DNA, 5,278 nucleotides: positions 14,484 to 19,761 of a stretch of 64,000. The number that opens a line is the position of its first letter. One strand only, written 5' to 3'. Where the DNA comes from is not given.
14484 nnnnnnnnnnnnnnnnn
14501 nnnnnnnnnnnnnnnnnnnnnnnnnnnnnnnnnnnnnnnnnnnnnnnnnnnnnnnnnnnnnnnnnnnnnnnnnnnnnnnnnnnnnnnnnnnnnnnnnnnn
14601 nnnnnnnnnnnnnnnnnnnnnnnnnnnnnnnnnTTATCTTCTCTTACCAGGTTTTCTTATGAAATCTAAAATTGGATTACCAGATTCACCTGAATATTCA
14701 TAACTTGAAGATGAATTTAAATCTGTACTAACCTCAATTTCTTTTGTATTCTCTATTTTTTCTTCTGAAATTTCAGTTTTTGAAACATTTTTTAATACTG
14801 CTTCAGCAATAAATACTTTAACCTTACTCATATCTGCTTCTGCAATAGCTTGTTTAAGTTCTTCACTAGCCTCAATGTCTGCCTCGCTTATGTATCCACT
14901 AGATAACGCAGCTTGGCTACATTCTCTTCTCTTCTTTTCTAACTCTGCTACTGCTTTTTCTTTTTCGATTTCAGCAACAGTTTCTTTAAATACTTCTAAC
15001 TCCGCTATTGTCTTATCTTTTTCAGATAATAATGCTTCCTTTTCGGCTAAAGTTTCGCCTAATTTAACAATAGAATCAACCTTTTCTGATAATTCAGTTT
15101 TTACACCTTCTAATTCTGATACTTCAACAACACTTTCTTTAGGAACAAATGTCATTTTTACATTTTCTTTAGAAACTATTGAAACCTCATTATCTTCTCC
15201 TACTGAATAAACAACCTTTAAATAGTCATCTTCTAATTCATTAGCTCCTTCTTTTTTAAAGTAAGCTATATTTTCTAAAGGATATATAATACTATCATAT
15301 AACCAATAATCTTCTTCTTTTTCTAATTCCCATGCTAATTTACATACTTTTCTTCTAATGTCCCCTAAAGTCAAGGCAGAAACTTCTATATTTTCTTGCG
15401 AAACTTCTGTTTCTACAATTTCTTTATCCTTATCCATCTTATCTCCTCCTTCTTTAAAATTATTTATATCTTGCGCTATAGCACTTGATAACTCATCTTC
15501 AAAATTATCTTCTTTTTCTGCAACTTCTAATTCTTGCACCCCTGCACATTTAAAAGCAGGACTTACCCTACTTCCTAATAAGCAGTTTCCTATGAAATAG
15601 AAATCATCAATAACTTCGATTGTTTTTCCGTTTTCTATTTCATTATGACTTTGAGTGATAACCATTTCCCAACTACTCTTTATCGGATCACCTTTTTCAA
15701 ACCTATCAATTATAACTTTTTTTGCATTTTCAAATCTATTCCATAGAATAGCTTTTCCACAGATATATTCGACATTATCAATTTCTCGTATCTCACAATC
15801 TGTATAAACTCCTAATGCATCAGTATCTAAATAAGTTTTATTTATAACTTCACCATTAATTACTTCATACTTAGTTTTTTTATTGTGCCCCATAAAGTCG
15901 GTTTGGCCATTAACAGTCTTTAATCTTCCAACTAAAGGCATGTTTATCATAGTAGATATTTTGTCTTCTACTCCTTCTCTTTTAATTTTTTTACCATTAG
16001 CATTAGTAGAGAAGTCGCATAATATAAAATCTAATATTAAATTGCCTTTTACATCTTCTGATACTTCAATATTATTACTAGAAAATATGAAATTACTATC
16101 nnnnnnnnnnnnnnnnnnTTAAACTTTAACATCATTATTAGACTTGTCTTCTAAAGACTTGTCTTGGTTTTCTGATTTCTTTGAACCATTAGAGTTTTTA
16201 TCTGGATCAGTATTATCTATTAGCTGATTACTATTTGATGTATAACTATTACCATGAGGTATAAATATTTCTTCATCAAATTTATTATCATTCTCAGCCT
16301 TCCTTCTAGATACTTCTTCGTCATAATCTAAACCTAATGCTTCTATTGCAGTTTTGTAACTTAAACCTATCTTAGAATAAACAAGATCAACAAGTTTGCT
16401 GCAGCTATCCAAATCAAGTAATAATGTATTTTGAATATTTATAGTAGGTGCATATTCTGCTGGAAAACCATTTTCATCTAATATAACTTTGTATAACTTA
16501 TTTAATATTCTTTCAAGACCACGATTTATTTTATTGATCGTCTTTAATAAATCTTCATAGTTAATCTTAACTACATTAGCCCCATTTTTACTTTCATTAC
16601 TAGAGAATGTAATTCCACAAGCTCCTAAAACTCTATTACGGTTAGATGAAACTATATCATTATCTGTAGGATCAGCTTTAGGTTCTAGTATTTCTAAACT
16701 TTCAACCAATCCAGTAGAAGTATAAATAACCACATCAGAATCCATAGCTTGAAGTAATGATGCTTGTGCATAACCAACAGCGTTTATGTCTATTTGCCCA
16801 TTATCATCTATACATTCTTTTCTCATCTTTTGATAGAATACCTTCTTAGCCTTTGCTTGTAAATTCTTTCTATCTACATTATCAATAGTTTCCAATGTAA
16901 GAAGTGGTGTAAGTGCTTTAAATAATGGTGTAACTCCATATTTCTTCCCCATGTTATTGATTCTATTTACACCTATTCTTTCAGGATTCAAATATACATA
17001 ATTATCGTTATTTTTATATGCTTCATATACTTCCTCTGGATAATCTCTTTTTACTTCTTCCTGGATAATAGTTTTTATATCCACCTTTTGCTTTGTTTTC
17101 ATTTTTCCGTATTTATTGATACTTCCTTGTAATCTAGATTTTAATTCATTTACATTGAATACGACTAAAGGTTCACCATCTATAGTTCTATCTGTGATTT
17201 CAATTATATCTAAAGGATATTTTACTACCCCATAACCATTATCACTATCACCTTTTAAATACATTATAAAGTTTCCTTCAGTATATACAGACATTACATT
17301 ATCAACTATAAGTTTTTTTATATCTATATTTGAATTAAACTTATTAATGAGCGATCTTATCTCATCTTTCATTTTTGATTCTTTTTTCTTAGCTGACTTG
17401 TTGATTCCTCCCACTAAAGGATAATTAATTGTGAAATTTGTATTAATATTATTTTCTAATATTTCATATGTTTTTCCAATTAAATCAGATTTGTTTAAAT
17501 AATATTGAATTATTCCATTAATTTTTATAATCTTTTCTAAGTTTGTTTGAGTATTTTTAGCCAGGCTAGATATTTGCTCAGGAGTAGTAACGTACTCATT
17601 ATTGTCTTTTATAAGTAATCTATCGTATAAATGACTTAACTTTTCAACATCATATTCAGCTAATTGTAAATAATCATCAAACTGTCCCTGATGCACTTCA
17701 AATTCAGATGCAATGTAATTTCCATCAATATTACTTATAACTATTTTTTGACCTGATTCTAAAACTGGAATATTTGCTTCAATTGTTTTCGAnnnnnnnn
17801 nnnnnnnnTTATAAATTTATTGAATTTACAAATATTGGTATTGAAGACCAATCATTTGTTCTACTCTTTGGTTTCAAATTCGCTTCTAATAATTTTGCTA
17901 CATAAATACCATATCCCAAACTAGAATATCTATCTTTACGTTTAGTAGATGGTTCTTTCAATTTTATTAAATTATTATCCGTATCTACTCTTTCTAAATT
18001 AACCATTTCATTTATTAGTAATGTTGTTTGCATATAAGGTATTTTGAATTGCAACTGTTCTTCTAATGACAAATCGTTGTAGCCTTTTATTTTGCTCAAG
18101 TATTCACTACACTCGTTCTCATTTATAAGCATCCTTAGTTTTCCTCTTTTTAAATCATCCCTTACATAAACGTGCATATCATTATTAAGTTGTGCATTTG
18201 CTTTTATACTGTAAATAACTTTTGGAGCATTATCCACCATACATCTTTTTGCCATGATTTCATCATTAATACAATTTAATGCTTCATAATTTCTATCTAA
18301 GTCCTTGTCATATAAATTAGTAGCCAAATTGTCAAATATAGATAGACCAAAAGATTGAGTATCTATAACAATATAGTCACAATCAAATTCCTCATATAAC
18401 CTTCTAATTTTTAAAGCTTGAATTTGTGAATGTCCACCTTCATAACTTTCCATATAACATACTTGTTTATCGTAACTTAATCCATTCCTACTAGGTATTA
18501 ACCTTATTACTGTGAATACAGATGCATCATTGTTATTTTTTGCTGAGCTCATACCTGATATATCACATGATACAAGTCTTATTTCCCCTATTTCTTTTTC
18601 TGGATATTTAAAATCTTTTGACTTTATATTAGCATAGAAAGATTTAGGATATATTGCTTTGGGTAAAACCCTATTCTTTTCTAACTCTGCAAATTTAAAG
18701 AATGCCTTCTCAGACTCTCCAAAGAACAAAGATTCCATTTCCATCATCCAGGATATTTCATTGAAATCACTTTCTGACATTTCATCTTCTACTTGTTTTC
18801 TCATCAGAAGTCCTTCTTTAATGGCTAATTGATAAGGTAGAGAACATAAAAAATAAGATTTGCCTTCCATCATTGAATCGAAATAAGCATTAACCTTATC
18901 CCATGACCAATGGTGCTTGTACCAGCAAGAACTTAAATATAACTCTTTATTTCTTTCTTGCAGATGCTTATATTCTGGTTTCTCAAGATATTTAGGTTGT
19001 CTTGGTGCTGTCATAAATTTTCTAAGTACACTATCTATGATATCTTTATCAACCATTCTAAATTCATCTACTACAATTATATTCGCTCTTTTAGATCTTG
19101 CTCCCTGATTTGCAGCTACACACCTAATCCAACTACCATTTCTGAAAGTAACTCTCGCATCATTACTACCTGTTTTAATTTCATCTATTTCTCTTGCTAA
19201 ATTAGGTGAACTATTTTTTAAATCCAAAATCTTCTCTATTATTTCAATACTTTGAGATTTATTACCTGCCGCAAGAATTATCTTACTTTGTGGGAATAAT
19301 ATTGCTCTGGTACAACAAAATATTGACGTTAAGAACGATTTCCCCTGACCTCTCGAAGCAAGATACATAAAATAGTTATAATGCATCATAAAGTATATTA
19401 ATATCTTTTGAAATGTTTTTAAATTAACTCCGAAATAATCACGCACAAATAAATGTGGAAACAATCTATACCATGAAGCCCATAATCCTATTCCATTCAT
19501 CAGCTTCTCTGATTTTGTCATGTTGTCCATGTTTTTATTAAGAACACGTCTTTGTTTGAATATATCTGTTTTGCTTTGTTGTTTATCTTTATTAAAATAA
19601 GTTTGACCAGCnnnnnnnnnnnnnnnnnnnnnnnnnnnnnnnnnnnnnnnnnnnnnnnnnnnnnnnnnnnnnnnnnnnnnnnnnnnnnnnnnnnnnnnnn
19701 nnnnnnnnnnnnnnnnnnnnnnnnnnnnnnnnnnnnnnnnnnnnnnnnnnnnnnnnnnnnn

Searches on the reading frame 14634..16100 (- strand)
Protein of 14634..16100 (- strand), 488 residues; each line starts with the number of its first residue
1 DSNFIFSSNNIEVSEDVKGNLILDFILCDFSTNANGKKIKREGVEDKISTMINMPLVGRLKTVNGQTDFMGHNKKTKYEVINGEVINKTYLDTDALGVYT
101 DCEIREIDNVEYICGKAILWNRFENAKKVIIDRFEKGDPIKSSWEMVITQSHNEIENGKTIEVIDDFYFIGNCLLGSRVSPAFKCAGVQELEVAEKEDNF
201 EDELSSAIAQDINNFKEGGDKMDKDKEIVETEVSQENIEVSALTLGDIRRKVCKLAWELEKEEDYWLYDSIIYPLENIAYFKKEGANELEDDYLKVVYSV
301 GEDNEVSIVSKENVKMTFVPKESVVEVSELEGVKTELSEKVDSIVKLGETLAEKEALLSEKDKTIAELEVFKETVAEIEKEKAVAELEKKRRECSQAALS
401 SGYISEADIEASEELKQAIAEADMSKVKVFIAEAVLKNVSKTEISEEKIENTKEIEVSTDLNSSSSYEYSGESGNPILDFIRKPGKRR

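Call 58: search_protein_families(library=phrogs, proteins=[window:14634-16100:-], max_evalue=0.00001)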
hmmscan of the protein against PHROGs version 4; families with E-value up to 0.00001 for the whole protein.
window:14634-16100:- (488 aa): 1 family
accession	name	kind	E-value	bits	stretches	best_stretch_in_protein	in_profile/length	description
phrog_3313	-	unknown function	1.2e-38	134.4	1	24-468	27-466/480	-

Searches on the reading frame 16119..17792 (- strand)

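Call 58: search_protein_families(library=phrogs, proteins=[window:16119-17792:-], max_evalue=0.00001)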
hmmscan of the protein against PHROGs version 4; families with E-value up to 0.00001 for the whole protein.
window:16119-17792:- (557 aa): 1 family
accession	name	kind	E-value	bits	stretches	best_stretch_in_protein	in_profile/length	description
phrog_2739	-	head and packaging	4e-27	96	1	68-547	47-495/501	portal protein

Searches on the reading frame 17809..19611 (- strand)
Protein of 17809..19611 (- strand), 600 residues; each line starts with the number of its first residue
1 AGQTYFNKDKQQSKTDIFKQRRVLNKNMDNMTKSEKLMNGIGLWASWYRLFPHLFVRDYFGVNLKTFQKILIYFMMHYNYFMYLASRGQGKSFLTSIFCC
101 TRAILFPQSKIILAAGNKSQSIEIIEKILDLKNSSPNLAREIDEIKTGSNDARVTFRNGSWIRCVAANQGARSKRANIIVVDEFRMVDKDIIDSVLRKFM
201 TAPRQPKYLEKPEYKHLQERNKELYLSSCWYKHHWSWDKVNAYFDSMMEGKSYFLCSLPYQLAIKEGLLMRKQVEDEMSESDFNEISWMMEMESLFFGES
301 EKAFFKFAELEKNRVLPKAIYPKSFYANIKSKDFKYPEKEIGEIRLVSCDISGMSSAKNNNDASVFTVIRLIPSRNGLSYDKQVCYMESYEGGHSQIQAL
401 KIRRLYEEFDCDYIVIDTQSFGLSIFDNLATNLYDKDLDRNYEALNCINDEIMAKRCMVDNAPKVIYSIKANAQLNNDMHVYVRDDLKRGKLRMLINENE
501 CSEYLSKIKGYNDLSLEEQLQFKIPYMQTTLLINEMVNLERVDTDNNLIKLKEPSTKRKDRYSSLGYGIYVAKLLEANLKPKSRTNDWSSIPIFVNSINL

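Call 58: search_protein_families(library=phrogs, proteins=[window:17809-19611:-], max_evalue=0.00001)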
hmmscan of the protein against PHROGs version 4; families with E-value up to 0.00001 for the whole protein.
window:17809-19611:- (600 aa): 7 families
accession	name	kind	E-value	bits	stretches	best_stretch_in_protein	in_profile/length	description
phrog_26582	-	unknown function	2.4e-75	255.1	1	253-589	19-351/363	-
phrog_15503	-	unknown function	3.1e-59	201.3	1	7-234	11-243/245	-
phrog_24618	-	unknown function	3.7e-56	191.3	1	368-587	1-222/230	-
phrog_2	-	head and packaging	7.4e-18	65.7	1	62-493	261-572/807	terminase large subunit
phrog_38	-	head and packaging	2.3e-13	50.7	1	50-182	280-409/760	terminase large subunit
phrog_9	-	head and packaging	1.9e-07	31.3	1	48-206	192-351/812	terminase large subunit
phrog_5989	-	head and packaging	2.1e-06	28.1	1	62-198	140-271/347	terminase large subunit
